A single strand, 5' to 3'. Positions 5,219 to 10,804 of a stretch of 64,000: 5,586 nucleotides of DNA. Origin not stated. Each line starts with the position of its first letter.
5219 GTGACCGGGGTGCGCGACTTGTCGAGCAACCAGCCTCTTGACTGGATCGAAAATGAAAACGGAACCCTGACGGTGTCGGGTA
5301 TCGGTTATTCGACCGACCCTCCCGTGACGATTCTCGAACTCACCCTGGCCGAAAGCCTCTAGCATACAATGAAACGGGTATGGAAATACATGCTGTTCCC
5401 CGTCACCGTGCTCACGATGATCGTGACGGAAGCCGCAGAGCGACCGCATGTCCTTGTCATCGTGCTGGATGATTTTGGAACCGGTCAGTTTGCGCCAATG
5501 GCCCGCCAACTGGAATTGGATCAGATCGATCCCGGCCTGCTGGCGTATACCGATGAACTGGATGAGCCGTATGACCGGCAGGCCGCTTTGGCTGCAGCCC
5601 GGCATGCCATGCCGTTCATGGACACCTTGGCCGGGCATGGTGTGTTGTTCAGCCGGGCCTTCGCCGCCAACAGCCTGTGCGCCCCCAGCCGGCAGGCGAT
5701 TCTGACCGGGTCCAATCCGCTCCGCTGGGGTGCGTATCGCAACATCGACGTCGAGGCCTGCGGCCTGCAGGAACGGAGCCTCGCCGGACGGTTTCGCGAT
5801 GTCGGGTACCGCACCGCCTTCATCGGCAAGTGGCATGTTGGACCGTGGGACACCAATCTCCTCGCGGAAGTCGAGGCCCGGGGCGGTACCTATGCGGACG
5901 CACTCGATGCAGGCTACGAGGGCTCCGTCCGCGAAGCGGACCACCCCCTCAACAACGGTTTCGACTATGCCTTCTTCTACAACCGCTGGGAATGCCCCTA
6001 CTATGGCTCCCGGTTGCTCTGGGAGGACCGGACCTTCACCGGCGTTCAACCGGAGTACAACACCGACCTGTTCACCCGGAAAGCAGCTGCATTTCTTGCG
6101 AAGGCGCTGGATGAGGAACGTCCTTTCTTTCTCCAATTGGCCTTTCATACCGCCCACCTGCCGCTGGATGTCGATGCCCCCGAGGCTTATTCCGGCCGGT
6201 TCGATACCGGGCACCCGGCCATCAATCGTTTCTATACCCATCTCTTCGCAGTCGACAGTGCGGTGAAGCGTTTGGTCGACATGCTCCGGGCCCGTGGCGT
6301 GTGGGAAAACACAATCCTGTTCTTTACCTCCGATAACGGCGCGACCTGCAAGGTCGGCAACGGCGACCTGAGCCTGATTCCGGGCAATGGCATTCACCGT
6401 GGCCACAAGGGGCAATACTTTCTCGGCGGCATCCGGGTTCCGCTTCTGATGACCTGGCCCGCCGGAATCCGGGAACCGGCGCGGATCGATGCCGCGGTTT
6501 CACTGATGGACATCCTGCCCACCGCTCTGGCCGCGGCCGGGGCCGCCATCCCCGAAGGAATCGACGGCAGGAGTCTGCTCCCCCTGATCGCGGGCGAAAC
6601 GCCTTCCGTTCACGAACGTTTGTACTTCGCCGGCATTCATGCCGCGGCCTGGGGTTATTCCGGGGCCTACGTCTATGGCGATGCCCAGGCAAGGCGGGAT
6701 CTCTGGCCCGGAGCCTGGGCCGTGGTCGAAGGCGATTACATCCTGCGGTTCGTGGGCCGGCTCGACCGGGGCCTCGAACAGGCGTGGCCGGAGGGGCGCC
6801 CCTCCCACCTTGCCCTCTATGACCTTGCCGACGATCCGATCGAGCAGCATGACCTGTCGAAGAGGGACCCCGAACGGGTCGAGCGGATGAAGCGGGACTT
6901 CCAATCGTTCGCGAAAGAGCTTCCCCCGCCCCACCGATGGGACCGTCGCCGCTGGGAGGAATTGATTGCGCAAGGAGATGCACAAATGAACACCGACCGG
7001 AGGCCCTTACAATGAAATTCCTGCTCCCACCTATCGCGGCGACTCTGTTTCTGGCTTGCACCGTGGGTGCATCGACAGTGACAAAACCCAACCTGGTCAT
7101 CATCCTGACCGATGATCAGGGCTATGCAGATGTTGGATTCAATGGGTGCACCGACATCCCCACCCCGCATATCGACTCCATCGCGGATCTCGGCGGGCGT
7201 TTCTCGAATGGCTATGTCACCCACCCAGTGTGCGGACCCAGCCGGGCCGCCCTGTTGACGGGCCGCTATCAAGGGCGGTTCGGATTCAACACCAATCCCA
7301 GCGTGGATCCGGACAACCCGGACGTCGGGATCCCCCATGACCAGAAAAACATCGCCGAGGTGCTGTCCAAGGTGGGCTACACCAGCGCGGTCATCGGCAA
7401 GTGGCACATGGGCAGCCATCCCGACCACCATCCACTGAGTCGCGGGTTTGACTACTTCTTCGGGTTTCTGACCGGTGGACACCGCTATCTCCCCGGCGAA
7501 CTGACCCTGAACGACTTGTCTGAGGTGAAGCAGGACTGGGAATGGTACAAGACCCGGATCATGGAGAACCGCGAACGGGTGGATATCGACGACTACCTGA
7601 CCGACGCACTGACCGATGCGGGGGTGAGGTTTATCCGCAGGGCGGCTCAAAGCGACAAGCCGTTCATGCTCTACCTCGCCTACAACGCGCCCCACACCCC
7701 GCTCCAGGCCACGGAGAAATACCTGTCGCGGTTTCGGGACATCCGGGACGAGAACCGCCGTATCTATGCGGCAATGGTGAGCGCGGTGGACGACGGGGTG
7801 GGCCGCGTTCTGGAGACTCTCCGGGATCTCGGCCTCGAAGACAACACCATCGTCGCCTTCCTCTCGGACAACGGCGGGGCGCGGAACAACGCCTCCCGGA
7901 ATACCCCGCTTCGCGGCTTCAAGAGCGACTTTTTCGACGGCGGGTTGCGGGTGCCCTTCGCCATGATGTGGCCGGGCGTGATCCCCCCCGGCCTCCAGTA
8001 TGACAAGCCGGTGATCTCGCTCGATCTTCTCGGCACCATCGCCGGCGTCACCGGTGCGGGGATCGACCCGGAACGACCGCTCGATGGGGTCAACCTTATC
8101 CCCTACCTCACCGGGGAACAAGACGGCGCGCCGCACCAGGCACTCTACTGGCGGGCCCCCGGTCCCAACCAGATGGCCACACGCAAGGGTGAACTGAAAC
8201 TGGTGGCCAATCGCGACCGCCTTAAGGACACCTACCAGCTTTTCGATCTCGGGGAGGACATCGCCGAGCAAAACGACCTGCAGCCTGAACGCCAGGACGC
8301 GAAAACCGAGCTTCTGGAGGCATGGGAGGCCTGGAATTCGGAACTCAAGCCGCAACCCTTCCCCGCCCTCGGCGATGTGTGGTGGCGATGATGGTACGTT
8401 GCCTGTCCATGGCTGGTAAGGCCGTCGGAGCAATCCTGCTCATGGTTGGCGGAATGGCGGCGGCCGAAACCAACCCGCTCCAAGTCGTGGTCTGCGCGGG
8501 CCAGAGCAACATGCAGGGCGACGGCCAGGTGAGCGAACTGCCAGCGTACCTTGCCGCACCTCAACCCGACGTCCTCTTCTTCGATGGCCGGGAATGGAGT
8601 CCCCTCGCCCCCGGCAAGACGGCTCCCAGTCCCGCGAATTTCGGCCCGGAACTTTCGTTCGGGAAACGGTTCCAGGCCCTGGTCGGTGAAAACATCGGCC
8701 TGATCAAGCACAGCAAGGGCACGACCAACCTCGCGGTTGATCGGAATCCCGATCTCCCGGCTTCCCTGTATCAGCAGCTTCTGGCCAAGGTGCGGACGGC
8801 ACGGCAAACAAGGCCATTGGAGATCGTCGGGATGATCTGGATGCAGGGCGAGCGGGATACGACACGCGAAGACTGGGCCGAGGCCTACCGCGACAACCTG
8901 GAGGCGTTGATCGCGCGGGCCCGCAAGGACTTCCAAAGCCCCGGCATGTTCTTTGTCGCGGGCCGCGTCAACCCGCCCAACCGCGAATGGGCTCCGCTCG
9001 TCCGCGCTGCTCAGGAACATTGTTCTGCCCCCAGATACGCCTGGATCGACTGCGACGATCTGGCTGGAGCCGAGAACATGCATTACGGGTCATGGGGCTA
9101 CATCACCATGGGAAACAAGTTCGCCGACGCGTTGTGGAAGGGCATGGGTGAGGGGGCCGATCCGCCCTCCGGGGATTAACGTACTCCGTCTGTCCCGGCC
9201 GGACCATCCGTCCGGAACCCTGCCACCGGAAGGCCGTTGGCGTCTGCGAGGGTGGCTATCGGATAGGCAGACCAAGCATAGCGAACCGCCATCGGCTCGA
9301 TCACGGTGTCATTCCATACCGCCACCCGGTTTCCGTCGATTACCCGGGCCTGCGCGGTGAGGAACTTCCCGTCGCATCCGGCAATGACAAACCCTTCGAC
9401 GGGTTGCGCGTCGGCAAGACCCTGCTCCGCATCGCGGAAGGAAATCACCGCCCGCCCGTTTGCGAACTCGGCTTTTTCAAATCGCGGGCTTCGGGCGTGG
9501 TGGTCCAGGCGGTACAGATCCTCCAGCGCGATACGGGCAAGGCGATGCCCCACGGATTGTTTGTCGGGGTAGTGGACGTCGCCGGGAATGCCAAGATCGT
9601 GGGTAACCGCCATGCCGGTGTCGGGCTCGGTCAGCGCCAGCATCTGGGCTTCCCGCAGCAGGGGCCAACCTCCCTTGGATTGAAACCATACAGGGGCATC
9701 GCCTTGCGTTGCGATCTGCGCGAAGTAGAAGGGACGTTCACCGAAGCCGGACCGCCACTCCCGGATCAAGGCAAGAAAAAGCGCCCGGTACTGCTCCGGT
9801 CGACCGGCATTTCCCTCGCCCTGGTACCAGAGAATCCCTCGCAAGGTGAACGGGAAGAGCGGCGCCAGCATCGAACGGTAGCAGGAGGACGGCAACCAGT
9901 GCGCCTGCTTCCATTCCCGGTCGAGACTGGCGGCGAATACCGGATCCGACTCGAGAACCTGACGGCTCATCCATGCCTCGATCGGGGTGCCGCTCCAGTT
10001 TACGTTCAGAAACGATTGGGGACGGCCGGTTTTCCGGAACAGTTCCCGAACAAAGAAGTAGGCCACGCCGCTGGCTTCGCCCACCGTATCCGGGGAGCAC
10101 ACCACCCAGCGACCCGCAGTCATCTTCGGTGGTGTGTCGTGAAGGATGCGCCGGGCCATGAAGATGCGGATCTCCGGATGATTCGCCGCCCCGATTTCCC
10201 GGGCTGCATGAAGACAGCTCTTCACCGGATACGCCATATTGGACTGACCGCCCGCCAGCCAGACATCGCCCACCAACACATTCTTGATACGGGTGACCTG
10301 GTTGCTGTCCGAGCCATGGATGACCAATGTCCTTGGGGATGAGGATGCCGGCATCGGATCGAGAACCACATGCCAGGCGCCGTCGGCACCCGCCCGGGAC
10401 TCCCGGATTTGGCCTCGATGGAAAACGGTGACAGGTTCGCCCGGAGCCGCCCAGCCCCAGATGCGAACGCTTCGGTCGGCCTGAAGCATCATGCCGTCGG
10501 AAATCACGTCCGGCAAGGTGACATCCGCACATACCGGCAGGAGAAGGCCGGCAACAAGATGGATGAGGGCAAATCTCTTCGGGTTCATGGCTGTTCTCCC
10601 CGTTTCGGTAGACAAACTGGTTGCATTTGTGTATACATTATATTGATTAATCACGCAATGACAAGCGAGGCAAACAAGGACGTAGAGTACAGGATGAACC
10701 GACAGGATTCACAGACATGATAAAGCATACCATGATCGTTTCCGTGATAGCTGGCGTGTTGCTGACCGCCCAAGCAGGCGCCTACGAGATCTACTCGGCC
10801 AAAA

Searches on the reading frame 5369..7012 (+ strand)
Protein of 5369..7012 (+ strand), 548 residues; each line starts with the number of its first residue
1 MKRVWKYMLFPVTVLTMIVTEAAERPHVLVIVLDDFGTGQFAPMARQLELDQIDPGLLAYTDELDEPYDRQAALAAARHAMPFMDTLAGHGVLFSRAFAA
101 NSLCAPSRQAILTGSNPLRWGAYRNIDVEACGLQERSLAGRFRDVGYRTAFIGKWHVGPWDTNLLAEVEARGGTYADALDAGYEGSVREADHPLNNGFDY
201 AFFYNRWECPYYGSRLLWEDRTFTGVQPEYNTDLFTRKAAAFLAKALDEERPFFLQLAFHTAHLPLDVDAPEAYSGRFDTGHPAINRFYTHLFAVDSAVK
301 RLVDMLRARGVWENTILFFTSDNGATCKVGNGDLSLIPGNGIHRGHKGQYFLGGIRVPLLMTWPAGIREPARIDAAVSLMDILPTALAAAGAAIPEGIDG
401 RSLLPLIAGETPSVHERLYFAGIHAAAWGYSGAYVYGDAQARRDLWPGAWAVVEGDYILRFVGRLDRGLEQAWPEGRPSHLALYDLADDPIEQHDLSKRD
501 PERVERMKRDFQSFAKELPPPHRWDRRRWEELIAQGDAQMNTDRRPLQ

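Call 18: search_protein_families(library=pfam, proteins=[window:5369-7012:+], max_evalue=0.001)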
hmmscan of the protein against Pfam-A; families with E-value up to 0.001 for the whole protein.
window:5369-7012:+ (548 aa): 3 families
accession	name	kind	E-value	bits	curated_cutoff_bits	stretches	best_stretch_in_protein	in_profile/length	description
PF00884.28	Sulfatase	-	3.6e-50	171.4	25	1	62-392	23-301/301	Sulfatase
PF16347.10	SGSH_C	-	1.8e-11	44.9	29.3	1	354-420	15-82/154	N-sulphoglucosamine sulphohydrolase, C-terminal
PF01663.27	Phosphodiest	-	3.8e-05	23.9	23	1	79-326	18-222/342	Type I phosphodiesterase / nucleotide pyrophosphatase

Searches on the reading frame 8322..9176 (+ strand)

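Call 18: search_protein_families(library=pfam, proteins=[window:8322-9176:+], max_evalue=0.001)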
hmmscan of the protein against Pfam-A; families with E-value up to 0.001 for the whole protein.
window:8322-9176:+ (285 aa): 1 family
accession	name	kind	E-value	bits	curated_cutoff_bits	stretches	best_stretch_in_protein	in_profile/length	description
PF03629.24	SASA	-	3.7e-40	138.3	24.8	1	53-272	2-225/226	Carbohydrate esterase, sialic acid-specific acetylesterase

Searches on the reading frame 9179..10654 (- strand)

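Call 18: search_protein_families(library=pfam, proteins=[window:9179-10654:-], max_evalue=0.001)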
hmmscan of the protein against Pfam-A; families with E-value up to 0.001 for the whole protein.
window:9179-10654:- (492 aa): 1 family
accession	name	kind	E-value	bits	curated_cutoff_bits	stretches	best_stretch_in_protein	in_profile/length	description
PF03629.24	SASA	-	9e-13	48.8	24.8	1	129-376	2-224/226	Carbohydrate esterase, sialic acid-specific acetylesterase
